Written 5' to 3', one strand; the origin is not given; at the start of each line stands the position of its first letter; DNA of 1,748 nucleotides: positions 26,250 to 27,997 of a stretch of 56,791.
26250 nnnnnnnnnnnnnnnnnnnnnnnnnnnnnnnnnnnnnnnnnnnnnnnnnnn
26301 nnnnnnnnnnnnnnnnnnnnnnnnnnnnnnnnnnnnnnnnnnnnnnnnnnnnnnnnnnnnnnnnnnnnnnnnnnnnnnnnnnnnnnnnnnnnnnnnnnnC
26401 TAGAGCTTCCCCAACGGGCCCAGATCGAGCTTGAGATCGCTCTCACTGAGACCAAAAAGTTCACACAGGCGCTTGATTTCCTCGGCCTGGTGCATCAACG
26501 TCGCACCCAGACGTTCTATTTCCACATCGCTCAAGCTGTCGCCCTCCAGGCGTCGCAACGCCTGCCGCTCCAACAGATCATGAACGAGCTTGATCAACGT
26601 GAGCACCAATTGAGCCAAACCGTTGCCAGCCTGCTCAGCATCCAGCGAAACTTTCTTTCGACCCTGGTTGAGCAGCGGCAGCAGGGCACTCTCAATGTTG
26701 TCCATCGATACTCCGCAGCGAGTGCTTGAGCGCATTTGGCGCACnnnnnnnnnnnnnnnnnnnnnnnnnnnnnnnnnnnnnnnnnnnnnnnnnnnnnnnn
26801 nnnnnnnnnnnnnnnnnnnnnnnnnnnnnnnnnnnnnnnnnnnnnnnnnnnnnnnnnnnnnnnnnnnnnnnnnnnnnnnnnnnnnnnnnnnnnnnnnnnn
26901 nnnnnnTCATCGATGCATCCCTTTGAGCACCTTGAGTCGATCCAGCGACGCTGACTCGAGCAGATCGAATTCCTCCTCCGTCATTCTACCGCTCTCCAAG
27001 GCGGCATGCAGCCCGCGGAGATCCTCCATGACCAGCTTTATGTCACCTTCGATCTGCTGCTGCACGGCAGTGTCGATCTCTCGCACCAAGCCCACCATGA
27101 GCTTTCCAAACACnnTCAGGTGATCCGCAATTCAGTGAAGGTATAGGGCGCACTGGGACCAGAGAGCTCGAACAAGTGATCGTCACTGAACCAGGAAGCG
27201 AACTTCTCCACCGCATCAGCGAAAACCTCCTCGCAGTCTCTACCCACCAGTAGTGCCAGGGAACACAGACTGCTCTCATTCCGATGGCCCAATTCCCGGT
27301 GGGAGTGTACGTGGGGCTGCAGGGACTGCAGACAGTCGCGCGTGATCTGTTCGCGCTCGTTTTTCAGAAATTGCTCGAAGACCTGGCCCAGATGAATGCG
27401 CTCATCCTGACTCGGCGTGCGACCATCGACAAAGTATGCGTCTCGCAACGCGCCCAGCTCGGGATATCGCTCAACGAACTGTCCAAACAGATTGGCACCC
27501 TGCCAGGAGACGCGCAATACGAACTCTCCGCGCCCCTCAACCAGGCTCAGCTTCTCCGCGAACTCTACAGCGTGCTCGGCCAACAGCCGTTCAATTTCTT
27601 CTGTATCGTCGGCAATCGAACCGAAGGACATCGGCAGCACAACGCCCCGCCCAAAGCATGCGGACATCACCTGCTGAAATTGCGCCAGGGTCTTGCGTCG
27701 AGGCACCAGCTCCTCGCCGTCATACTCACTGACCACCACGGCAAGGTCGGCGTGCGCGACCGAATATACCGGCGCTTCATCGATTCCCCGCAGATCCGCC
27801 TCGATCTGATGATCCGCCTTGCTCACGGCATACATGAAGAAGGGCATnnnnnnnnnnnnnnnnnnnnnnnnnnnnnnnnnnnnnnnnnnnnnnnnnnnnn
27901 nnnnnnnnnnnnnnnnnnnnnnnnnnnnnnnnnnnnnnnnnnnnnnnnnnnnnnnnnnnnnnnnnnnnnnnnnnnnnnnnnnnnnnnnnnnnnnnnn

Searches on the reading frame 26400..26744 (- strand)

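Call 48: search_protein_families(library=pfam, proteins=[window:26400-26744:-], max_evalue=0.01)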
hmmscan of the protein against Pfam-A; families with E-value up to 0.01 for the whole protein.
window:26400-26744:- (114 aa): 1 family
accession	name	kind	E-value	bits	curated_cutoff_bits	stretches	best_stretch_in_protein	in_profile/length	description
PF05121.17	GvpK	-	1.1e-29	102.7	25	1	32-114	2-84/85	Gas vesicle protein K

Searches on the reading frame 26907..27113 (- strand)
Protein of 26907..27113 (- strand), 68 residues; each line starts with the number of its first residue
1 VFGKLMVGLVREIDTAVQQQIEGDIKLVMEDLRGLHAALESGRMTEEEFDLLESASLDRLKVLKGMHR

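Call 48: search_protein_families(library=pfam, proteins=[window:26907-27113:-], max_evalue=0.01)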
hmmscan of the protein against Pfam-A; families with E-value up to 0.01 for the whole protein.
window:26907-27113:- (68 aa): 1 family
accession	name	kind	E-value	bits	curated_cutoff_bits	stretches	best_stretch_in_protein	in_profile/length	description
PF05120.17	GvpG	-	8.3e-06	26.3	30.6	1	6-61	12-66/67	Gas vesicle protein G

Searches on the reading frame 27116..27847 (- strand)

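Call 6: search_protein_families(library=pfam, proteins=[window:27116-27847:-], max_evalue=0.01)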
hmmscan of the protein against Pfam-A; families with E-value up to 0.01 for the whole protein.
window:27116-27847:- (243 aa): 1 family
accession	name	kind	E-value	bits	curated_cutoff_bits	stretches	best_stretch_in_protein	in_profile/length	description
PF06386.16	GvpL_GvpF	-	2.6e-51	175.4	23.6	1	4-238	3-244/245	Gas vesicle synthesis protein GvpL/GvpF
